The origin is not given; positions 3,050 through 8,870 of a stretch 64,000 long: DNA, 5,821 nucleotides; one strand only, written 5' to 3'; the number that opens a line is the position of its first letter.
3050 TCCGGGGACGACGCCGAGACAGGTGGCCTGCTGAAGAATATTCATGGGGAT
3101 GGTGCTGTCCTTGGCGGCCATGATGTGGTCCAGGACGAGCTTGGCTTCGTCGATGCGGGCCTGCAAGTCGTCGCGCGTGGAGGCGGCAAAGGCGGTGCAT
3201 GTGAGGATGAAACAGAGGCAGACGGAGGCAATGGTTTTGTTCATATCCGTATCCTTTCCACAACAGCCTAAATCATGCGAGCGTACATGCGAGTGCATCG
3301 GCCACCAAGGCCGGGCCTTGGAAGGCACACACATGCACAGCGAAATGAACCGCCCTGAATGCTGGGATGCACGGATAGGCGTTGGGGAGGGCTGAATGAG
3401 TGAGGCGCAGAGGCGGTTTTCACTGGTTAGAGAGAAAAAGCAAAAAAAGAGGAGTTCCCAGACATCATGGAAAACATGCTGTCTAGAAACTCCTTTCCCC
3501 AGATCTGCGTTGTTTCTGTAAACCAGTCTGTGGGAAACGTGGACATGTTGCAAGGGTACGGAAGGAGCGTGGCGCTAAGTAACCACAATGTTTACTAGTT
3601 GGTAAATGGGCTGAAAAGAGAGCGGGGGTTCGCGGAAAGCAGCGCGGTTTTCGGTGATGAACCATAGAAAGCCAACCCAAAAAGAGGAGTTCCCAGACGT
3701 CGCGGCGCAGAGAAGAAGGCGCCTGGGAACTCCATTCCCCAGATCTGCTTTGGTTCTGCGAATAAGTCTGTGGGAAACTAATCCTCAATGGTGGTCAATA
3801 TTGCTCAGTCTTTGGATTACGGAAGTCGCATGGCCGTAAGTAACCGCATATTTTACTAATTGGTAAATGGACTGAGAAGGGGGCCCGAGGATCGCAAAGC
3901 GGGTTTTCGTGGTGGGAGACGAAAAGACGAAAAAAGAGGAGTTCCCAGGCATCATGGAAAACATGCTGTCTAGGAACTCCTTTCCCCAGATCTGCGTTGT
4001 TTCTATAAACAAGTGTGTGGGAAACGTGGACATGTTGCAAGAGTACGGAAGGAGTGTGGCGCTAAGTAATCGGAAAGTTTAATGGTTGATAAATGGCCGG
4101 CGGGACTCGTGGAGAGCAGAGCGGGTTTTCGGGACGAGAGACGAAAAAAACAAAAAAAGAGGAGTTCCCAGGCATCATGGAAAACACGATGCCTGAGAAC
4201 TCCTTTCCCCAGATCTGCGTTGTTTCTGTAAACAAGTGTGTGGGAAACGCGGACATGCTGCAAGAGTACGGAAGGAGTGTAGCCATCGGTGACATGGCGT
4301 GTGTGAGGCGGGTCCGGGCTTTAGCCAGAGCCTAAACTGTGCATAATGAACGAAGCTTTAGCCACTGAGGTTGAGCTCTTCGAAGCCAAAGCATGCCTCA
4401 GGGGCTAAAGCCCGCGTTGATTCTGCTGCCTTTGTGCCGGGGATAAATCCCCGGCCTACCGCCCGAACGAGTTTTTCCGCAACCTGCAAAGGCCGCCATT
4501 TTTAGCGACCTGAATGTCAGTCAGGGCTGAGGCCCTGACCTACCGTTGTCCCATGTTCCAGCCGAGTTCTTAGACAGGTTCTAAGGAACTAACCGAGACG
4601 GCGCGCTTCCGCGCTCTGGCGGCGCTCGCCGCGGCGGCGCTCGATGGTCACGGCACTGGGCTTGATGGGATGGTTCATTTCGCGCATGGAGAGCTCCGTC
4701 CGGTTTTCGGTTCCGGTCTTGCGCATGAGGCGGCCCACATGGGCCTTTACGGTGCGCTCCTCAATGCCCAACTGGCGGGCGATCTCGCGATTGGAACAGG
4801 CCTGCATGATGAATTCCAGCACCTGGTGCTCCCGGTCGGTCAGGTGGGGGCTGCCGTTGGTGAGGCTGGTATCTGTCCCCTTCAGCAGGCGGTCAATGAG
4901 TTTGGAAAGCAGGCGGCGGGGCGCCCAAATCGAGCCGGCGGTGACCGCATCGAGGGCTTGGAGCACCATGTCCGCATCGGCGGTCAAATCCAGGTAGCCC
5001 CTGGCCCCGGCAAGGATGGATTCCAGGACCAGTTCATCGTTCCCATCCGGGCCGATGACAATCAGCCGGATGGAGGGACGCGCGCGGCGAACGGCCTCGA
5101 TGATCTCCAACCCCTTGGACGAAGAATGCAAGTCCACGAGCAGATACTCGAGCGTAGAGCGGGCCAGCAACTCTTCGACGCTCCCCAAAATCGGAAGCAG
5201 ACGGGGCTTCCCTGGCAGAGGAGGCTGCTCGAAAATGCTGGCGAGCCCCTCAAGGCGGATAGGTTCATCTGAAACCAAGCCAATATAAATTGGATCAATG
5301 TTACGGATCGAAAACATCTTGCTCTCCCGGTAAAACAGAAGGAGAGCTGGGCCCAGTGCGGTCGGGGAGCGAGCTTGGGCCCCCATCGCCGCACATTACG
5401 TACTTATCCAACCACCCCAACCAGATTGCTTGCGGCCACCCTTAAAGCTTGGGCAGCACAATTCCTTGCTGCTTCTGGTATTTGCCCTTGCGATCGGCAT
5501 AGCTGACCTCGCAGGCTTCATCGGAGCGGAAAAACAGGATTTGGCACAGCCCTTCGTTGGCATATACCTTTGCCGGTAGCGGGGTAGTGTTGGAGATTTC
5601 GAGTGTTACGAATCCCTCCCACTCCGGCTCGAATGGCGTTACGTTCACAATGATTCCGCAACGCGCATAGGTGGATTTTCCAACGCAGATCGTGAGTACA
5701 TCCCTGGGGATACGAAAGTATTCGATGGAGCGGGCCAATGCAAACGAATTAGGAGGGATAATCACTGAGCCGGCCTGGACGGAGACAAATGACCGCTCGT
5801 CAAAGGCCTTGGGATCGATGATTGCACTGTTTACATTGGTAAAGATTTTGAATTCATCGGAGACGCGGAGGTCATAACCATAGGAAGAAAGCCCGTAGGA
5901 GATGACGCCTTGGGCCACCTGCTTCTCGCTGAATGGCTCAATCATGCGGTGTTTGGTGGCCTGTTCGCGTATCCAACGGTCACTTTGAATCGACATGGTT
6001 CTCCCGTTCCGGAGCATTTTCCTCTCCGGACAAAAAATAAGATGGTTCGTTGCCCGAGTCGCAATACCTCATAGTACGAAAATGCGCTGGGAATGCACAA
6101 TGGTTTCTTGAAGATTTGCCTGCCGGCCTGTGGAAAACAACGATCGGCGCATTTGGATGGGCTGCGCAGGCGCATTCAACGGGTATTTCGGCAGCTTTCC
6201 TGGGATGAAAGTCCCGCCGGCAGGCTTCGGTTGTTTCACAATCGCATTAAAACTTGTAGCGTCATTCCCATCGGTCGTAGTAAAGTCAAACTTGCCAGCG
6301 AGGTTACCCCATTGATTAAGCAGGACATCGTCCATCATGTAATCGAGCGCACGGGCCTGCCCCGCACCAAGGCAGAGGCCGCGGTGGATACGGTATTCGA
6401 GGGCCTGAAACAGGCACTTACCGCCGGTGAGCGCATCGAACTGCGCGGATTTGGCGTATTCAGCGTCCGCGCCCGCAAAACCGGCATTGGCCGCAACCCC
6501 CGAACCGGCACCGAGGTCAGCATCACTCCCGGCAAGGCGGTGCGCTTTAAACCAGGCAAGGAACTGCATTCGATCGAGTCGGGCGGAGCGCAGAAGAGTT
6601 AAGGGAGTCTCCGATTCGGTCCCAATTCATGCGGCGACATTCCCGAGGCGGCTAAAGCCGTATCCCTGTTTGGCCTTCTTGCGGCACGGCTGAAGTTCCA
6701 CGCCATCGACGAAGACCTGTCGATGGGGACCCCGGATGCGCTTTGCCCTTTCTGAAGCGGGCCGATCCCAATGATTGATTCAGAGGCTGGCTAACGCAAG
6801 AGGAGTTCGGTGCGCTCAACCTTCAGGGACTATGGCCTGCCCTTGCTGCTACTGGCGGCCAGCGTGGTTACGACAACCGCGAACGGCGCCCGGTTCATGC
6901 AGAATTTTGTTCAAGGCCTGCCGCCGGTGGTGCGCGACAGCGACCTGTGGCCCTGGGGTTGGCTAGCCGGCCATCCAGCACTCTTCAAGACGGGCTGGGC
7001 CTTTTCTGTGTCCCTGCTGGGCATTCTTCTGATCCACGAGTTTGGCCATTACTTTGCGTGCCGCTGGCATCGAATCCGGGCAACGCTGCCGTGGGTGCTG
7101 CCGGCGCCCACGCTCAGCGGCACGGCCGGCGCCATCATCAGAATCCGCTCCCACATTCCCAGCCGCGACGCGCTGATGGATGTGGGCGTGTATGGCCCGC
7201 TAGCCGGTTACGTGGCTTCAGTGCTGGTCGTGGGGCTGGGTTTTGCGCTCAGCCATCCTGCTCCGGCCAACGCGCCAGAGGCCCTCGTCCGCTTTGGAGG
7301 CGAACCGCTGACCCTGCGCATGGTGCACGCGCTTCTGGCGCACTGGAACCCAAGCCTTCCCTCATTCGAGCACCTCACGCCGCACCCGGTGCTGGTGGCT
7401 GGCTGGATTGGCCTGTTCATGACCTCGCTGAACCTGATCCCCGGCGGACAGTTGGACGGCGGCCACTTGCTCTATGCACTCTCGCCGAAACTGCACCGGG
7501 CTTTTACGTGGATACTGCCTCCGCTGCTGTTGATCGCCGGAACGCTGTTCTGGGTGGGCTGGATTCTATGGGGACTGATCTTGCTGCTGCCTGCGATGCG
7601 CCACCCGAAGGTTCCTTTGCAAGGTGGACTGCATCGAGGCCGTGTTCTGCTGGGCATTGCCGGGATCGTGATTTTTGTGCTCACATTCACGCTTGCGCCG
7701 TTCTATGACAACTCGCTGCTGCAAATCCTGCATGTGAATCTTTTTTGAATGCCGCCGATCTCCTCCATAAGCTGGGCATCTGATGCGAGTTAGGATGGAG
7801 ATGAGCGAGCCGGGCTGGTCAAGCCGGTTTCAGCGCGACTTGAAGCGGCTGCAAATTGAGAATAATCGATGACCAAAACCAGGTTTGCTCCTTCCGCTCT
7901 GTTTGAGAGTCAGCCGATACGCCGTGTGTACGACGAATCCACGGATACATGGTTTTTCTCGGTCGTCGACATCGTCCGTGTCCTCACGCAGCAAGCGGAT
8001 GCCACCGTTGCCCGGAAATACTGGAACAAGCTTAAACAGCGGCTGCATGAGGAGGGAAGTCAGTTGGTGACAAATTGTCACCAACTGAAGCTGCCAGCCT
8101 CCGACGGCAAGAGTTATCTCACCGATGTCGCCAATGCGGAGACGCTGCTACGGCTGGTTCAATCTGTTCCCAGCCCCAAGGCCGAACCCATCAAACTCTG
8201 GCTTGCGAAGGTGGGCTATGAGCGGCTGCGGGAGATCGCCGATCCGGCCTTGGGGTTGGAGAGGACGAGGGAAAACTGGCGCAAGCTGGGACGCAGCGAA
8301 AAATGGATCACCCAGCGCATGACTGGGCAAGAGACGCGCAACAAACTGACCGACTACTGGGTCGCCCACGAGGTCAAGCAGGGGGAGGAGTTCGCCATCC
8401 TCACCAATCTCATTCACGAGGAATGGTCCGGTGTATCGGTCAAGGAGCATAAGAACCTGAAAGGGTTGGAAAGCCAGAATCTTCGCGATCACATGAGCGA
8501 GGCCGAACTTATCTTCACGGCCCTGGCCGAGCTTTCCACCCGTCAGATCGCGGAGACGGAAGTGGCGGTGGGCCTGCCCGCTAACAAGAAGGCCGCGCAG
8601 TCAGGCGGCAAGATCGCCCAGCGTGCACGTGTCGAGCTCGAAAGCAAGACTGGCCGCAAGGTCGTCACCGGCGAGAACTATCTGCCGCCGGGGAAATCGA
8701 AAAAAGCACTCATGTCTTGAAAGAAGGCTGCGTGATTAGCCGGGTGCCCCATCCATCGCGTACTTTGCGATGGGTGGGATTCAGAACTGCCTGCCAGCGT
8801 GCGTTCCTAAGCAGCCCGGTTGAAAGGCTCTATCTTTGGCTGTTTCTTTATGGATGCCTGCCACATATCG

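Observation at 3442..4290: Tandem array of four structured, self-terminating units: candidate sibling small-RNA family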

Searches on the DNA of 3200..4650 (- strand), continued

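Call 51: search_with_rna_model(model_id=R1, sources=[L121, L122, L123, L124, L125, L126, L127, L128, L129, L130, L131, L132, L133, L134, L135, L136, L137, L138, L139, L140, L141, L142, L143, L144, L145, L146, L147, L148, L149, L150, L151, L152, L153, L154, L155, L156, L157, L158, L159, L160, L161, L162, L163, L164, L165, L166, L167, L168, L169, L170, L171, L172, L173, L174, L175, L176, L177, L178, L179, L180, L181, L182, L183, L184, L185, L186, L187, L188, L189, L190, L191, L192, L193, L194, L195, L196, L197, L198, L199, L200], max_evalue=1e-12, make_alignment=true)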
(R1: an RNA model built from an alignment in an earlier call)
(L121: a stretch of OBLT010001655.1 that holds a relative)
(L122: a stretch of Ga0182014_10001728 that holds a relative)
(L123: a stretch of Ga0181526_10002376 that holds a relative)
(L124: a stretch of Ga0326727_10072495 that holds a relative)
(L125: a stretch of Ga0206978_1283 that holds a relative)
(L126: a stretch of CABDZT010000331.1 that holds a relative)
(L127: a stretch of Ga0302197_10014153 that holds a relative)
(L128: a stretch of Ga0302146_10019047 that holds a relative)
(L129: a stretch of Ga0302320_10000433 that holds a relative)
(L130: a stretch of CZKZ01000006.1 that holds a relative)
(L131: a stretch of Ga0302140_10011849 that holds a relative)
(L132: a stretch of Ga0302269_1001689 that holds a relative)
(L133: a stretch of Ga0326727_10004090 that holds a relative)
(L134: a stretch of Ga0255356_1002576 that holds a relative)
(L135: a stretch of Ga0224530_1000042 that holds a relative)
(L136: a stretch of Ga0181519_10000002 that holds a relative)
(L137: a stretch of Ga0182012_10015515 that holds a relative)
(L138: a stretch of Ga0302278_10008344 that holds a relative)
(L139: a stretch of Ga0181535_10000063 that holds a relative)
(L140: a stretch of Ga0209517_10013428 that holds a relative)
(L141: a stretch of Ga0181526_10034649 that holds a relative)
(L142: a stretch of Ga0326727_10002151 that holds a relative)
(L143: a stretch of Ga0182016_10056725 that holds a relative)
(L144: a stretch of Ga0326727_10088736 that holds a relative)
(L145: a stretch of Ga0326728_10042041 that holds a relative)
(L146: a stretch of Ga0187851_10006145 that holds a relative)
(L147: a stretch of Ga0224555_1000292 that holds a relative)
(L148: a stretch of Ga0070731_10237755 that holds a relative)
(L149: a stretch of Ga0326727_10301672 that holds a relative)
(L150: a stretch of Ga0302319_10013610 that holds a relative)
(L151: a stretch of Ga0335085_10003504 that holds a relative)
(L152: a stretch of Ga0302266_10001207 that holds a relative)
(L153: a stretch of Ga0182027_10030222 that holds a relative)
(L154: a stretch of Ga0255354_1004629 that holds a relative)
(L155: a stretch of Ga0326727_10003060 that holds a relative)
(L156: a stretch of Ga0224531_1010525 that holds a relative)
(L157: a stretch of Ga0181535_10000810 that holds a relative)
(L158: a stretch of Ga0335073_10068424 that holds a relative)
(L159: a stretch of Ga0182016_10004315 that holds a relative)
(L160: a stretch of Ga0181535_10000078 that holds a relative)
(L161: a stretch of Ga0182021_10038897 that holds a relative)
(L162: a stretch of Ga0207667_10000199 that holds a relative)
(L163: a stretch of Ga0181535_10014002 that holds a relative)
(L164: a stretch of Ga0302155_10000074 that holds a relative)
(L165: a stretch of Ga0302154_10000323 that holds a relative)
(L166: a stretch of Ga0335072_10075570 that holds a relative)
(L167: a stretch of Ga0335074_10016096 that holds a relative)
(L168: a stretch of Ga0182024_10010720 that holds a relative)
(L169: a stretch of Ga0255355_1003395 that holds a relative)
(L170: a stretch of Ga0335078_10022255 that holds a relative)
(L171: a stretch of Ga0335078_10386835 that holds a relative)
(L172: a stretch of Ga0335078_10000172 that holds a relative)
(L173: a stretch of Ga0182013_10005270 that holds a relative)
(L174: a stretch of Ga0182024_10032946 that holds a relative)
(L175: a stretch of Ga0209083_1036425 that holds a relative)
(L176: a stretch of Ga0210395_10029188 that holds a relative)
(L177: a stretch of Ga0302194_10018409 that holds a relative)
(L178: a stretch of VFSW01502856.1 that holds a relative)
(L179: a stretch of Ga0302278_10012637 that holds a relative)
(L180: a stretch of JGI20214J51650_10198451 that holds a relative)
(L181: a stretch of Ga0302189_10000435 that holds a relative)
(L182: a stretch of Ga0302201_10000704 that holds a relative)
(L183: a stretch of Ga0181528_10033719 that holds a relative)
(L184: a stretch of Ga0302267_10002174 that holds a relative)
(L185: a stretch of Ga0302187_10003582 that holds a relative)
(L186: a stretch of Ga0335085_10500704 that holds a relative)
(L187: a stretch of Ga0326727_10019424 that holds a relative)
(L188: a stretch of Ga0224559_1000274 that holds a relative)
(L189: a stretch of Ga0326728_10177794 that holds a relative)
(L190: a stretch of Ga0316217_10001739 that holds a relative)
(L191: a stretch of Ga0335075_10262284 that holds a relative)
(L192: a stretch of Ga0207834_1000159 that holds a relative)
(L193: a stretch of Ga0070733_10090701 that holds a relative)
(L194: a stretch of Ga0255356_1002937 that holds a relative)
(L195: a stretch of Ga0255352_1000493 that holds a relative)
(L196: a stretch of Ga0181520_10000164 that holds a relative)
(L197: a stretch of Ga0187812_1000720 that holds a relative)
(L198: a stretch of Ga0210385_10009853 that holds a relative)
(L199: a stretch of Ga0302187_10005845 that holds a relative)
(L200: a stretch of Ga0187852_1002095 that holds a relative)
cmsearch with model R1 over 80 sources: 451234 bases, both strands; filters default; matches with E-value up to 1e-12: 82.
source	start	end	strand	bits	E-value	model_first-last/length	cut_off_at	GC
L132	2924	3052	+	142.8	6.9e-43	1-129/129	no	0.43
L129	3110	3238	+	141.3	2.1e-42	1-129/129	no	0.48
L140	2489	2617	+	141.2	2.2e-42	1-129/129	no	0.48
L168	2925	3053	+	139.9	5.8e-42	1-129/129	no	0.46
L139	3014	3142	+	139.9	6.1e-42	1-129/129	no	0.47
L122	3060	3188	+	139.4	8.2e-42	1-129/129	no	0.48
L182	3097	3225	+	139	1.1e-41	1-129/129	no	0.47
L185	3097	3225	+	139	1.1e-41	1-129/129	no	0.47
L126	3004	3133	+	138.7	1.4e-41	1-129/129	no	0.45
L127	193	321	+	138.6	1.5e-41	1-129/129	no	0.47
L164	3024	3152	+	138.5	1.6e-41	1-129/129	no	0.42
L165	3024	3152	+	138.5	1.6e-41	1-129/129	no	0.42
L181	2392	2520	+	137.8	2.8e-41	1-129/129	no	0.47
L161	1644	1772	+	137.7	3e-41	1-129/129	no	0.47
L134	3105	3233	+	137.6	3.2e-41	1-129/129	no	0.49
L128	1272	1400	+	136.3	8.5e-41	1-129/129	no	0.47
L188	2967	3094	+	135.8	1.3e-40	1-129/129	no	0.45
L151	3018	3145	+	135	2.3e-40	1-129/129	no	0.47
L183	1105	1233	+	133.4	7.2e-40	1-129/129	no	0.43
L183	795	923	+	133.4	7.3e-40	1-129/129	no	0.5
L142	3018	3146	+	132.6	1.3e-39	1-129/129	no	0.43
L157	2471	2599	+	132.4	1.5e-39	1-129/129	no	0.5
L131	2816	2944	+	132.4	1.6e-39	1-129/129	no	0.45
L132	2709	2837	+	131.6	2.9e-39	1-129/129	no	0.5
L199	2776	2904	+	130.5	6.5e-39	1-129/129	no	0.44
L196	2990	3116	+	130.3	7.3e-39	1-129/129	no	0.47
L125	3126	3254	+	130.2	8.3e-39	1-129/129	no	0.43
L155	2966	3093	+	130.1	8.9e-39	1-129/129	no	0.43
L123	2576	2704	+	128.6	2.7e-38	1-129/129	no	0.47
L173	714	841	+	128.1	4e-38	1-129/129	no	0.45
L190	3015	3144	+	127.8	4.7e-38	1-129/129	no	0.47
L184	2925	3052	+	127.6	5.7e-38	1-129/129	no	0.48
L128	873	1001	+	126.3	1.5e-37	1-129/129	no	0.51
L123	2822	2950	+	126.2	1.6e-37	1-129/129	no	0.49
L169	1187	1315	+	125.1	3.5e-37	1-129/129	no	0.51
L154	155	282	+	125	3.9e-37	1-129/129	no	0.45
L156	924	1051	+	125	3.9e-37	1-129/129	no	0.45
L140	2804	2932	+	124.7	4.9e-37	1-129/129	no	0.47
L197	3060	3186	+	124.3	6.6e-37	1-129/129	no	0.49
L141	2004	2132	+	124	8.4e-37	1-129/129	no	0.48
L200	959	1087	+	123.7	1e-36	1-129/129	no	0.44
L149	136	263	+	123.6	1.1e-36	1-129/129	no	0.44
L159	2896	3023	+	123.4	1.3e-36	1-129/129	no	0.45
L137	2263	2391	+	123.3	1.4e-36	1-129/129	no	0.46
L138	3058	3186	+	123.3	1.4e-36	1-129/129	no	0.46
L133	2836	2964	+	123.1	1.6e-36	1-129/129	no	0.48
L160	2988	3115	+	123.1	1.7e-36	1-129/129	no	0.45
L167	3022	3148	+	122.8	2e-36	1-129/129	no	0.47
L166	602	728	+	122.7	2.2e-36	1-129/129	no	0.46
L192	3013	3139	+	122.5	2.4e-36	1-129/129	no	0.46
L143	316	444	+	120.2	1.4e-35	1-129/129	no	0.49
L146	3001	3128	+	120.1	1.5e-35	1-129/129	no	0.45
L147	3199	3327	+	119.6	2.2e-35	1-129/129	no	0.44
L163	2968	3095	+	119.4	2.6e-35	1-129/129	no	0.5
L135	3057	3184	+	119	3.4e-35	1-129/129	no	0.48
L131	2398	2526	+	116.9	1.7e-34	1-129/129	no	0.47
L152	2991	3119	+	116.8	1.8e-34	1-129/129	no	0.5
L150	1897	2024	+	116.7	1.9e-34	1-129/129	no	0.48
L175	563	689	+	116.6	2e-34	1-129/129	no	0.46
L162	2971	3097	+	116.1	3e-34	1-129/129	no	0.46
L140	3118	3245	+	115.6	4.4e-34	1-129/129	no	0.53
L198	3045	3172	+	115.5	4.6e-34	1-129/129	no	0.44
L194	3016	3142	+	115.3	5.4e-34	1-129/129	no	0.5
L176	1082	1209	+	111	1.4e-32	1-129/129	no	0.47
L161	1996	2124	+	107.9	1.3e-31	1-129/129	no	0.45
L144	2730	2856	+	104.7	1.5e-30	1-129/129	no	0.43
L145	2237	2363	+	104.7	1.5e-30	1-129/129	no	0.43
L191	49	176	+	103.6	3.4e-30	1-129/129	no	0.45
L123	2332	2459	+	102.4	8.3e-30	1-129/129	no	0.5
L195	1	91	+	101.5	1.6e-29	38-129/129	5'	0.47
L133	3080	3208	+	99.7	5.9e-29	1-129/129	no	0.56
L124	976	1101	+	94.3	3.3e-27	1-129/129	no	0.5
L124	593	721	+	91.9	2e-26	1-129/129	no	0.49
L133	2592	2720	+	78.3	5e-22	1-129/129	no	0.52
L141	1767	1887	+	71.9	6e-20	1-129/129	no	0.5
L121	3056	3183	+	71.2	9.9e-20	1-129/129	no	0.46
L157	3016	3144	+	70.6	1.6e-19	1-129/129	no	0.53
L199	3229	3352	+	69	5.4e-19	1-129/129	no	0.48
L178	1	57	+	62.6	6.4e-17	72-129/129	5'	0.54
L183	1537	1669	+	58.8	1e-15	1-129/129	no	0.51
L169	1591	1721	+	56.5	5.9e-15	1-129/129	no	0.5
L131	3139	3264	+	50.8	4e-13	1-129/129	no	0.5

Alignment A4: 82 matches aligned to the model, 140 columns, each read 5' to 3' on its own strand. Consensus structure (alignment columns), stored with it:
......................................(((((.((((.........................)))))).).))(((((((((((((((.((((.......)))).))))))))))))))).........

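Call 53: search_with_rna_model(model_id=R1, sources=[L136, L153, L172], max_evalue=0.1, show_alignments=2)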
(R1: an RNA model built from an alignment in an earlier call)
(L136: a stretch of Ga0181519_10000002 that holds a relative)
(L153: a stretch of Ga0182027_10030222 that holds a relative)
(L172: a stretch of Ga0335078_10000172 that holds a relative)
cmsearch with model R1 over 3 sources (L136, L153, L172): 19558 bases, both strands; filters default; matches with E-value up to 0.1: 0.
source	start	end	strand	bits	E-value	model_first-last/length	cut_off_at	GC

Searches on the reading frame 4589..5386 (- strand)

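Call 9: search_protein_families(library=pfam, proteins=[window:4589-5386:-], max_evalue=0.01)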
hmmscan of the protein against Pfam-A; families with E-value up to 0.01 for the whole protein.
window:4589-5386:- (265 aa): 5 families
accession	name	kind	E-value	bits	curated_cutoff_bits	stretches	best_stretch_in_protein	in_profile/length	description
PF00196.25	GerE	-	7.6e-17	61.1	23.5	1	182-232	3-53/57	Bacterial regulatory proteins, luxR family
PF08281.18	Sigma70_r4_2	-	1.3e-06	28.3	25.7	1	181-223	10-53/54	Sigma-70, region 4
PF13412.12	HTH_24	-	6.4e-05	22.9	21.9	1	197-223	18-44/48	Winged helix-turn-helix DNA-binding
PF00072.30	Response_reg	-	0.0007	20.2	30.2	1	37-144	3-109/111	Response regulator receiver domain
PF01726.22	LexA_DNA_bind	-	0.0047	17.1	23.7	0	181-223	3-53/65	LexA DNA binding domain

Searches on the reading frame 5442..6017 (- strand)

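Call 9: search_protein_families(library=pfam, proteins=[window:5442-6017:-], max_evalue=0.01)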
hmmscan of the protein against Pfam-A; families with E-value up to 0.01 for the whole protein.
window:5442-6017:- (191 aa): 1 family
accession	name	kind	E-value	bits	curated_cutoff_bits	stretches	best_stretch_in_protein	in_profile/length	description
PF22769.1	DCD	-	8.8e-39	133.5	27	1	10-164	1-152/153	dCTP deaminase-like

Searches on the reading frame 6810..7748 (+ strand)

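Call 9: search_protein_families(library=pfam, proteins=[window:6810-7748:+], max_evalue=0.01)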
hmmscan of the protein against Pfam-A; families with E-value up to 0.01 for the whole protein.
window:6810-7748:+ (312 aa): 1 family
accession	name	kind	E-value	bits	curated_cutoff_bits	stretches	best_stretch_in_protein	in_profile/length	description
PF02163.28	Peptidase_M50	-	1.4e-17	64.2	27.2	1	64-229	1-198/221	Peptidase family M50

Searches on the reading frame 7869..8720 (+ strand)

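Call 9: search_protein_families(library=pfam, proteins=[window:7869-8720:+], max_evalue=0.01)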
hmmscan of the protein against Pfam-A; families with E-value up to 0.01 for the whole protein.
window:7869-8720:+ (283 aa): 1 family
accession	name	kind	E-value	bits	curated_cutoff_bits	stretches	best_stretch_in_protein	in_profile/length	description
PF02498.22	Bro-N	-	6.4e-08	33.5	25.6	1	19-114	4-92/96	BRO family, N-terminal domain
